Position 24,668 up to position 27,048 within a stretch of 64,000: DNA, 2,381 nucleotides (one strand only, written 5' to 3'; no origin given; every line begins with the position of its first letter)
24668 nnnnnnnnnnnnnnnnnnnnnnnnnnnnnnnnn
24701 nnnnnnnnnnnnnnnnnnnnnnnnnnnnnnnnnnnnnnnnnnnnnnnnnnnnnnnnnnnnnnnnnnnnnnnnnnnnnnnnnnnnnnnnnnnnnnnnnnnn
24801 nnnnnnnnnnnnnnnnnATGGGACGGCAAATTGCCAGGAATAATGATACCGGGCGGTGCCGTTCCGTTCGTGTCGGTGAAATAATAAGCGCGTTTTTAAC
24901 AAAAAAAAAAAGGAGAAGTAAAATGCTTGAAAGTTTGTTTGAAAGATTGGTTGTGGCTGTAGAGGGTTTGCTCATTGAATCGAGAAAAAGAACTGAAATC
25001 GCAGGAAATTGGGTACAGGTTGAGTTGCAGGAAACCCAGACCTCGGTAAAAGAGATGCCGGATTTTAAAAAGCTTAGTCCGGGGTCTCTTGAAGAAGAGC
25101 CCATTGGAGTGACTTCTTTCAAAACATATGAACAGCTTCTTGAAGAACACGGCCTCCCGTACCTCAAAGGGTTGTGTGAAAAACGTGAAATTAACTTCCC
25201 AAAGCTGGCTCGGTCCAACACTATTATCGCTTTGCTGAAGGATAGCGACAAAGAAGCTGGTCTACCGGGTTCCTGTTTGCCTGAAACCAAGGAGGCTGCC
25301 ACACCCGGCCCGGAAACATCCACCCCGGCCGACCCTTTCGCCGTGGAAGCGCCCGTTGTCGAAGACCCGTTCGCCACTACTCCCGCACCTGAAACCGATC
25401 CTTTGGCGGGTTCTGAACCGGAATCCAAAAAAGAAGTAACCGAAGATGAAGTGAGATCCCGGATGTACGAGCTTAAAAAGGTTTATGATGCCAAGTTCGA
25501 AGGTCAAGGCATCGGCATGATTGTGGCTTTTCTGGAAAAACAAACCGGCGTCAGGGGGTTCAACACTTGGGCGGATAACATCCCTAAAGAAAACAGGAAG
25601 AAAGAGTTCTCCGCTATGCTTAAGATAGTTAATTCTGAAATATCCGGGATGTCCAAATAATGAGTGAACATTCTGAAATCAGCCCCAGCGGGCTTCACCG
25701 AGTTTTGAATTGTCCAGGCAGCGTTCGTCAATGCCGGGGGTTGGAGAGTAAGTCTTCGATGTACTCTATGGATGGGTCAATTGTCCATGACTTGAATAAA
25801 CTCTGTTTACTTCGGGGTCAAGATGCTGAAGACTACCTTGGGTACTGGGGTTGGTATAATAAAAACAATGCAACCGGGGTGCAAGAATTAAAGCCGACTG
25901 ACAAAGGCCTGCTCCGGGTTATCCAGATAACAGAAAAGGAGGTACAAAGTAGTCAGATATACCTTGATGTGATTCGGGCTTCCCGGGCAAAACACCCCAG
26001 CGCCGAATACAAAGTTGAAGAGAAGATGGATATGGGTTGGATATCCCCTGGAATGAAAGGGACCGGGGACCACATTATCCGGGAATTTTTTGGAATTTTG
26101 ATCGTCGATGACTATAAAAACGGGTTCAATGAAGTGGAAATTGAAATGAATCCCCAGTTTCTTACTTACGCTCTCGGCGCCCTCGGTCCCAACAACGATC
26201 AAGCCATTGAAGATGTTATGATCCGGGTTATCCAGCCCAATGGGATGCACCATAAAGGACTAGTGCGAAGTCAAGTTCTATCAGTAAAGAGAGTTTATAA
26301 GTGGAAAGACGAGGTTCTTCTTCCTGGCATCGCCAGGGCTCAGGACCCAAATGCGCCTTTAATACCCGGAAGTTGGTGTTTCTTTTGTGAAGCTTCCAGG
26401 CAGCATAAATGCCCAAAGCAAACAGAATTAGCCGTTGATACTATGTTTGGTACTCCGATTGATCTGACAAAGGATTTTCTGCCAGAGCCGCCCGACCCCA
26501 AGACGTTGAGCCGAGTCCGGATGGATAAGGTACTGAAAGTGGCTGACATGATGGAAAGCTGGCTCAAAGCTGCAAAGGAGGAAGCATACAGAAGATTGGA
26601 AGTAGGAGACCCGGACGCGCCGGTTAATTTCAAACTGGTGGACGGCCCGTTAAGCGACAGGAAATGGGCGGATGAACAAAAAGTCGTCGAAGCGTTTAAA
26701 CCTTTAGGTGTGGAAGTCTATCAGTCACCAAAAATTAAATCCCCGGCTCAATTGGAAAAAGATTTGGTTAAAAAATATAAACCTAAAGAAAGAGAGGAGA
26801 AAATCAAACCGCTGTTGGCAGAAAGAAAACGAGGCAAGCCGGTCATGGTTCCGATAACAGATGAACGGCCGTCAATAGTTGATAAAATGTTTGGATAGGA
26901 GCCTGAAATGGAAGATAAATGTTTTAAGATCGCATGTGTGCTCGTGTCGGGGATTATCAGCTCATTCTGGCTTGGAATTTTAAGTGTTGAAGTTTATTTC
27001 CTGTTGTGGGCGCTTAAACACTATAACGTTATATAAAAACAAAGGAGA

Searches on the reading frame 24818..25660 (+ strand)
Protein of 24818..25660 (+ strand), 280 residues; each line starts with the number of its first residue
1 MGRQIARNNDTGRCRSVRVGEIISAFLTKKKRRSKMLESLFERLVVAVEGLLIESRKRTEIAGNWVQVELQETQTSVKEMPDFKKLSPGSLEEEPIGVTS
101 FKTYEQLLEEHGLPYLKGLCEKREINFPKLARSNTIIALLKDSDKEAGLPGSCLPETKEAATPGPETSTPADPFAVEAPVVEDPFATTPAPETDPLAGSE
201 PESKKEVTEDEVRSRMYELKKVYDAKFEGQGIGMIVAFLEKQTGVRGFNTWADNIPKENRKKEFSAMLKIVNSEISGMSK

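Call 94: search_protein_families(library=pfam, proteins=[window:24818-25660:+], max_evalue=1)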
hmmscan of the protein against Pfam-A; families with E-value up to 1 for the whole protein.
window:24818-25660:+ (280 aa): 1 family
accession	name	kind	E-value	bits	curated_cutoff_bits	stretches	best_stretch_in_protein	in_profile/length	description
PF12105.13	SpoU_methylas_C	-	0.11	12.6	25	1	102-132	17-47/54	SpoU, rRNA methylase, C-terminal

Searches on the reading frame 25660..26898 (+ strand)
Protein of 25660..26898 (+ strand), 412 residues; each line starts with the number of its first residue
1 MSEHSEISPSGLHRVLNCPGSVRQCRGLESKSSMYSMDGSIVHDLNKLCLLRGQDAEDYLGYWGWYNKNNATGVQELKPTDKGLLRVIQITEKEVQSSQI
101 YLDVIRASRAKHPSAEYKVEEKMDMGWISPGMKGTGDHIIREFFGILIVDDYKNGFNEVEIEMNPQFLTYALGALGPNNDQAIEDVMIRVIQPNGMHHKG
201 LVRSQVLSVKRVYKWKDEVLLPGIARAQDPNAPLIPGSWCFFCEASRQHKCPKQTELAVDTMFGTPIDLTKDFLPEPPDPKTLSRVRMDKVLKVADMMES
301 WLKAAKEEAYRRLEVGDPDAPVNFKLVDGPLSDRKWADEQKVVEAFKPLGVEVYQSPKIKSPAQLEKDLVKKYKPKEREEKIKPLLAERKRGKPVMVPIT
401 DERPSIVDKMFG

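Call 9: search_protein_families(library=phrogs, proteins=[window:25660-26898:+], max_evalue=0.00001)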
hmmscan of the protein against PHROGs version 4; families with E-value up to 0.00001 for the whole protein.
window:25660-26898:+ (412 aa): 2 families
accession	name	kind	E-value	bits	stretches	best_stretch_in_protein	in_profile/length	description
phrog_69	-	DNA, RNA and nucleotide metabolism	5.9e-65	221.2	1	1-407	84-466/501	exonuclease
phrog_3953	-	DNA, RNA and nucleotide metabolism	4.5e-07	30.7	1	1-216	10-174/186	exonuclease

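Call 51: find_encoding_contigs(protein=window:25660-26898:+, flank=10000, max_places=1)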
Protein window:25660-26898:+ (412 aa): 18 contigs read that carry it; 1 place shown.
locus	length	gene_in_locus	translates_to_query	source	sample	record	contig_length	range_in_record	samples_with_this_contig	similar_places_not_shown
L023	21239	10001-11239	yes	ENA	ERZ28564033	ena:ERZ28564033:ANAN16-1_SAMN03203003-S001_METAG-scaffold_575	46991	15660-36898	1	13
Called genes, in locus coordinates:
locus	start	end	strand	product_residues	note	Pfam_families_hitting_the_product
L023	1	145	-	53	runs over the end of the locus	-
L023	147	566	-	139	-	-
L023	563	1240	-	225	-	PF04446:Thg1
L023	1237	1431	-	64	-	-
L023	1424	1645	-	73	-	-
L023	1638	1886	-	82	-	-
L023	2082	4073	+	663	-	PF26675:DUF8224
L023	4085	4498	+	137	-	-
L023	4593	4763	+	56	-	-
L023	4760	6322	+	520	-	PF00176:SNF2-rel_dom, PF00271:Helicase_C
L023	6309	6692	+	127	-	-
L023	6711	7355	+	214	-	PF04055:Radical_SAM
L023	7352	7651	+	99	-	-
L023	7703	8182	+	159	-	-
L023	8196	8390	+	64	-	-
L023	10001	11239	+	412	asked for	PF10926:DUF2800, PF12705:PDDEXK_1 (weak)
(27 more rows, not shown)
